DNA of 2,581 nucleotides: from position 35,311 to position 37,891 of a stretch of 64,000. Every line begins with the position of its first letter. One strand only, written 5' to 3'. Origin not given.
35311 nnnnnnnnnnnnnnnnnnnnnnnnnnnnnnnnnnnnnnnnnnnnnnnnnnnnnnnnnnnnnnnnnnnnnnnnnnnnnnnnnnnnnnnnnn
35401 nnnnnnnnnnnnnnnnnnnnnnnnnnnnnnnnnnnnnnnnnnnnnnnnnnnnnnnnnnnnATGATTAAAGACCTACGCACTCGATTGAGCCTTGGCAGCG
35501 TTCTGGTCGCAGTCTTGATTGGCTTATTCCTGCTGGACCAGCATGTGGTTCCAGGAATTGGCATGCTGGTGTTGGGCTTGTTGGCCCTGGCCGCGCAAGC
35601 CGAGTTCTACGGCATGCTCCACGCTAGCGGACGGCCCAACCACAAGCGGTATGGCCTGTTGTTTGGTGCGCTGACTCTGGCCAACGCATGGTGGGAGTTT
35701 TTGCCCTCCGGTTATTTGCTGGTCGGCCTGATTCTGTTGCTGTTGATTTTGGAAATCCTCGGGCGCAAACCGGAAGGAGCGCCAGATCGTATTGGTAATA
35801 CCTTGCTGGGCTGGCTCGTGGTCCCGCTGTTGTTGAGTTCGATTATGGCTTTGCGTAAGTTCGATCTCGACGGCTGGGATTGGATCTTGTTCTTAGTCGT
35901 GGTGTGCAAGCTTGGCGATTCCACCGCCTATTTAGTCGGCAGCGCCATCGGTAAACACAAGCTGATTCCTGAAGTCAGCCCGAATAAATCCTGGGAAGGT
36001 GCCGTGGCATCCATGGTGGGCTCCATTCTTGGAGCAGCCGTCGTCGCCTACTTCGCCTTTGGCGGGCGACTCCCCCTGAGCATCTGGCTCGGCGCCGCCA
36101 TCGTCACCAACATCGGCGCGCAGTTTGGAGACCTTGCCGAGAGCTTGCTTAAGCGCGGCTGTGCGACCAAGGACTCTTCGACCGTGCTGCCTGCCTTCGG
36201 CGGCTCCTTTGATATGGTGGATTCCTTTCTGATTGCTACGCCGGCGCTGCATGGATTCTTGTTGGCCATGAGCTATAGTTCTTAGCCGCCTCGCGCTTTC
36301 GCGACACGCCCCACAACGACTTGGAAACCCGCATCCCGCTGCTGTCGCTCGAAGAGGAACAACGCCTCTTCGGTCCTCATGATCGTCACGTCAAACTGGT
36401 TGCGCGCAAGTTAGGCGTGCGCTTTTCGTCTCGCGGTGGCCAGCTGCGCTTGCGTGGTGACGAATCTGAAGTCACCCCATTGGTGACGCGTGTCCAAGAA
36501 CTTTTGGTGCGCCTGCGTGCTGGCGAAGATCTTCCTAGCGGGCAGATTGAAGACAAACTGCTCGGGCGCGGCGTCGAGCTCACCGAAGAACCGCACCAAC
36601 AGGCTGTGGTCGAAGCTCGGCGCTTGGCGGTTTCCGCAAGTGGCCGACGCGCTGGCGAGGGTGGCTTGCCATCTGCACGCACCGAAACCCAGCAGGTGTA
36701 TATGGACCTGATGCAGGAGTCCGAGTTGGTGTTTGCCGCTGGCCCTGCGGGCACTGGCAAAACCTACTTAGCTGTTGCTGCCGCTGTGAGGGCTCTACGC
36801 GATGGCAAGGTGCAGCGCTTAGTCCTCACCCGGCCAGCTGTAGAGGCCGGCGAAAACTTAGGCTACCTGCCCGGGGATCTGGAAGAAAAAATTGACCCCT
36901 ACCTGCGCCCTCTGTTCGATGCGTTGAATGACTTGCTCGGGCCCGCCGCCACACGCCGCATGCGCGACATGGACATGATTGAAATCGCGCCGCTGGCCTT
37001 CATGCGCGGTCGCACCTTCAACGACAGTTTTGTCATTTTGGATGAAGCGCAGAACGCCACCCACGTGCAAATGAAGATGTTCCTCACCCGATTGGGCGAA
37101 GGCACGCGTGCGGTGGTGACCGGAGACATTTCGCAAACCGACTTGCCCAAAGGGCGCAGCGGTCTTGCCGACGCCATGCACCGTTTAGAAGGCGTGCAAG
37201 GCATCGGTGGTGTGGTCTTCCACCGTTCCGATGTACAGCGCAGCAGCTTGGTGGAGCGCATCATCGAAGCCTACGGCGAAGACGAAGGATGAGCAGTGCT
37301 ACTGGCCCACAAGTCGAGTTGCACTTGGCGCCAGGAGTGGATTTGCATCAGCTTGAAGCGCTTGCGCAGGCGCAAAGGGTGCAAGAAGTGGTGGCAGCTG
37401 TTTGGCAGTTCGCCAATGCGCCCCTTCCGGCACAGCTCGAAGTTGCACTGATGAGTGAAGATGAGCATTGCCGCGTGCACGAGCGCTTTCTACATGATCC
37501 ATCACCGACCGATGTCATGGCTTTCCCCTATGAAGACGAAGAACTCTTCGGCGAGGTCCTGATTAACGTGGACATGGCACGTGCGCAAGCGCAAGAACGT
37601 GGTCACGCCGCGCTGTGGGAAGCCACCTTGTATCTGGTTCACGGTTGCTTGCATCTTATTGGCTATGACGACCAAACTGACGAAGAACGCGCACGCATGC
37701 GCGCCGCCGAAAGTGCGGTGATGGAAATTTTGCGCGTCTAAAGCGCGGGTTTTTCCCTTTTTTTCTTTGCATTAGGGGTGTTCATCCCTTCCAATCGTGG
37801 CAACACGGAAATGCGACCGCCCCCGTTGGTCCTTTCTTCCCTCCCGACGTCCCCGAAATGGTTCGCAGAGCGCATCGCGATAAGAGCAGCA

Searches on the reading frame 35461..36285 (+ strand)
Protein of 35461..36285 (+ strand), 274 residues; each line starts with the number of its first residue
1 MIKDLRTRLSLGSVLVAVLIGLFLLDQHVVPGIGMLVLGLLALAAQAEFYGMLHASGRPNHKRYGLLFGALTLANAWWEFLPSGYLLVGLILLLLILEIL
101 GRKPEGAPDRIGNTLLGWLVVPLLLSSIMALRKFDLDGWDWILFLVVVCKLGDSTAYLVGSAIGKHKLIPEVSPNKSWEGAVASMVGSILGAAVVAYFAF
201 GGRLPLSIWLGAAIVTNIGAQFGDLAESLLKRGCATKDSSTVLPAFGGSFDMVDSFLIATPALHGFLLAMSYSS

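Call 6: search_protein_families(library=pfam, proteins=[window:35461-36285:+])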
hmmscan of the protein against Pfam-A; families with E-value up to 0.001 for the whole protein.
window:35461-36285:+ (274 aa): 1 family
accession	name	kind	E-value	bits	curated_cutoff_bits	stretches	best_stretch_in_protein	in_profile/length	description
PF01148.25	CTP_transf_1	-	3.7e-41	142.2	24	1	7-267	2-261/264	Cytidylyltransferase family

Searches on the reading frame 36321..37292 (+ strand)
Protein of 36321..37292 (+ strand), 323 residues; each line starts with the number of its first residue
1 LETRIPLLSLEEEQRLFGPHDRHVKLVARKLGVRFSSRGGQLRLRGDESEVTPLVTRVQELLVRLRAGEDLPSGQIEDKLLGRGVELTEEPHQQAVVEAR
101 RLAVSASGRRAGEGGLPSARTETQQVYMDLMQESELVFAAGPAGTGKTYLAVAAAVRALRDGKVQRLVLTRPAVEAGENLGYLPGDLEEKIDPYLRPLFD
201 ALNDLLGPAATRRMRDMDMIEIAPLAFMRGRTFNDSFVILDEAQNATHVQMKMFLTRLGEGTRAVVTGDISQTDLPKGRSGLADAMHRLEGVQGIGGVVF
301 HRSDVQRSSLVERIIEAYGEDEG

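Call 6: search_protein_families(library=pfam, proteins=[window:36321-37292:+])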
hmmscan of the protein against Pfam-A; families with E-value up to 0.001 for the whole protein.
window:36321-37292:+ (323 aa): 6 families
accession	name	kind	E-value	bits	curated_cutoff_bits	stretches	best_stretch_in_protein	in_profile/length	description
PF02562.22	PhoH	-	1.4e-85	286.3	27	1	119-318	4-204/205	PhoH-like protein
PF13604.12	AAA_30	-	1.2e-07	32.1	27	1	129-277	12-132/191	AAA domain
PF13245.12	AAA_19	-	5.2e-06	27.1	25.1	1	133-273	10-129/134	AAA domain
PF13481.12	AAA_25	-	3.1e-05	24.1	27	1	115-164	14-63/195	AAA domain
PF01695.23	IstB_IS21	-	3.6e-05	23.8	24.1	1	129-168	87-126/238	IstB-like ATP binding protein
PF00270.35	DEAD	-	0.00026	21.2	26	0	122-169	2-51/167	DEAD/DEAH box helicase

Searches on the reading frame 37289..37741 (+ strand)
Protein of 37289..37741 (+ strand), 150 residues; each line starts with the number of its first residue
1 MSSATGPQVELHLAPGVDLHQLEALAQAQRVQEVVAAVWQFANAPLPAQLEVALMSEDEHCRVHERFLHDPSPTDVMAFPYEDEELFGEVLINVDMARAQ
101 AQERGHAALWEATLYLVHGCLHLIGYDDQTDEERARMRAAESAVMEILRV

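Call 6: search_protein_families(library=pfam, proteins=[window:37289-37741:+])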
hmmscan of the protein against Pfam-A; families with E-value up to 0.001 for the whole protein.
window:37289-37741:+ (150 aa): 1 family
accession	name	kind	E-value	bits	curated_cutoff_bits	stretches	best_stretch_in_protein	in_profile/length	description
PF02130.23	YbeY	-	3.3e-27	95.3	25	1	27-146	7-127/129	Endoribonuclease YbeY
